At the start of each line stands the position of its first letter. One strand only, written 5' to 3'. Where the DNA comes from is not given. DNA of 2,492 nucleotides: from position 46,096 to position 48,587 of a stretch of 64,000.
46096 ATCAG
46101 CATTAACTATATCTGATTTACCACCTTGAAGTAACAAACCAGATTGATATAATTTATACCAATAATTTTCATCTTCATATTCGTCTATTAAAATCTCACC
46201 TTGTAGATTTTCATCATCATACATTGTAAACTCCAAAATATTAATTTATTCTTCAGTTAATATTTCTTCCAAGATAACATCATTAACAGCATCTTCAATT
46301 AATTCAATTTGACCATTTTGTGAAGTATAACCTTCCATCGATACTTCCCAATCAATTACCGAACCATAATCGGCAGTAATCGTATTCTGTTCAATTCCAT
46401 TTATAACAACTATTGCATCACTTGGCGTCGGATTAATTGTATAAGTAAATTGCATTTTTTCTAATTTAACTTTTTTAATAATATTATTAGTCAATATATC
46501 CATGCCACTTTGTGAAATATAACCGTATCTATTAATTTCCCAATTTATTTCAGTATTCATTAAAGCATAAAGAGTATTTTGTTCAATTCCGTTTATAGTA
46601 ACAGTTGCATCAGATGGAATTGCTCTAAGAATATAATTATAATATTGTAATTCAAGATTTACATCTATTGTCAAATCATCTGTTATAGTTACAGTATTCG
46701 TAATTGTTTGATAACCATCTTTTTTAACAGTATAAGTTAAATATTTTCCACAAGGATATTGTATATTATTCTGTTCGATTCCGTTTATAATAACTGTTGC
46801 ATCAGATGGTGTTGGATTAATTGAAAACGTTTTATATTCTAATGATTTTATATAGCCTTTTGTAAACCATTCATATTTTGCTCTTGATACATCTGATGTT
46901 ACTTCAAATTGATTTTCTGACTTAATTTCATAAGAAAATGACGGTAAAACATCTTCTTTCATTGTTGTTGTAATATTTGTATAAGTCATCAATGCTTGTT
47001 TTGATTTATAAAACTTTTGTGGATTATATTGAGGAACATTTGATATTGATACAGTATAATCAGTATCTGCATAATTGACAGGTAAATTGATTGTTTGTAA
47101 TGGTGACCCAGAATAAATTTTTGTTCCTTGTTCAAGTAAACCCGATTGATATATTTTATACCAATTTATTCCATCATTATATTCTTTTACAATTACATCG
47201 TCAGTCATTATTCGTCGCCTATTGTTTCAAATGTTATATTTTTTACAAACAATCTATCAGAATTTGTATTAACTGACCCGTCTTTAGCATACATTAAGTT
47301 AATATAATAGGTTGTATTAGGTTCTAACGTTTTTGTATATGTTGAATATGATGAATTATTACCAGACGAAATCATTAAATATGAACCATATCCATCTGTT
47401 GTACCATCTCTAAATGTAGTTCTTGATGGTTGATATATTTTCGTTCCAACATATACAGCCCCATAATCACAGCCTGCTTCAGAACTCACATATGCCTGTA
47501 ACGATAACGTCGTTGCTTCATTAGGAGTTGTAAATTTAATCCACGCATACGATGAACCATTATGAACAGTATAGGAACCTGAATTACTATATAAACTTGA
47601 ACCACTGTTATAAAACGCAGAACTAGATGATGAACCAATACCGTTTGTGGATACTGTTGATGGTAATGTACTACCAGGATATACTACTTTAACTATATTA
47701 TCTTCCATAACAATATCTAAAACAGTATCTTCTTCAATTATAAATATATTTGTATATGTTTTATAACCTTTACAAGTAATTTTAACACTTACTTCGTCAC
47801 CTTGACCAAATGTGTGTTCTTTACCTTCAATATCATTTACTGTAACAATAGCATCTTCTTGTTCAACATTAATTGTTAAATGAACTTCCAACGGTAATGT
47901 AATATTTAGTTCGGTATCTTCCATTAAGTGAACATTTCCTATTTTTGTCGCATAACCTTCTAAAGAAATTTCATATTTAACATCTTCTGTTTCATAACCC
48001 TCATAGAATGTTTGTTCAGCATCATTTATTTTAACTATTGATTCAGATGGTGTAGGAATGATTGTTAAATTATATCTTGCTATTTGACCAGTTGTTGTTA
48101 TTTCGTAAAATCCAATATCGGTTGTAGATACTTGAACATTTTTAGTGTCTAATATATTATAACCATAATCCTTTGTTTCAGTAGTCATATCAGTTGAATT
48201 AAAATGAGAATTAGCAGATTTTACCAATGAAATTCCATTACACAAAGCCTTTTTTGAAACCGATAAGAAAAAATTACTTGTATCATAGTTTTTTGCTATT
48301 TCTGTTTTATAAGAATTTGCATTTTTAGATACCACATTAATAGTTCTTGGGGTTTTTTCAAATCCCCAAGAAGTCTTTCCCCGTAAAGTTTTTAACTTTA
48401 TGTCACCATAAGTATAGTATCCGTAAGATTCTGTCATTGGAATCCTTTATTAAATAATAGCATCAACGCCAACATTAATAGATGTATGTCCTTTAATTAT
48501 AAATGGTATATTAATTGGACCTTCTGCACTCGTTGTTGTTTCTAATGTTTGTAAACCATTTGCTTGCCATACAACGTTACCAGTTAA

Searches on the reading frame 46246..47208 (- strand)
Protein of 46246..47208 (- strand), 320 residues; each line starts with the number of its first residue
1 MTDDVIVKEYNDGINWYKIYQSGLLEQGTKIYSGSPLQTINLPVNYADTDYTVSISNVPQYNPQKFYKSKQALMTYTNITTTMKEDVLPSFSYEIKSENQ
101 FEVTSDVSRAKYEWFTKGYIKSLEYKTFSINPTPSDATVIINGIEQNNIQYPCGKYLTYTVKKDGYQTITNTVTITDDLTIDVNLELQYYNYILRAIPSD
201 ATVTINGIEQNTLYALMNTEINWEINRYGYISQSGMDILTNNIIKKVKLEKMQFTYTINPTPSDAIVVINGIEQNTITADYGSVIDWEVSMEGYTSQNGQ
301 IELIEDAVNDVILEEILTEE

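Call 15: search_protein_families(library=pfam, proteins=[window:46246-47208:-], max_evalue=0.01)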
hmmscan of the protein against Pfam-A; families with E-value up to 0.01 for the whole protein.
window:46246-47208:- (320 aa): 2 families
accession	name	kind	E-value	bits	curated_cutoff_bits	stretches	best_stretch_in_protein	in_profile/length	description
PF25641.1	Head_fiber_dimeric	-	6.8e-44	148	30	3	254-311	2-56/61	Head fiber dimeric protein-like domain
PF08308.17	PEGA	-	1.2e-07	32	20.8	1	127-188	3-68/71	PEGA domain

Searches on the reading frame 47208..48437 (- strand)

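Call 15: search_protein_families(library=pfam, proteins=[window:47208-48437:-], max_evalue=0.01)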
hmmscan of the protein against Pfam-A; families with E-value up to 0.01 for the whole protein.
window:47208-48437:- (409 aa): 1 family
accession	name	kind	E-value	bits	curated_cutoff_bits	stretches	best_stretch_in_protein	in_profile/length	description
PF25641.1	Head_fiber_dimeric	-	2.5e-10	40.5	30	1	122-169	2-49/61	Head fiber dimeric protein-like domain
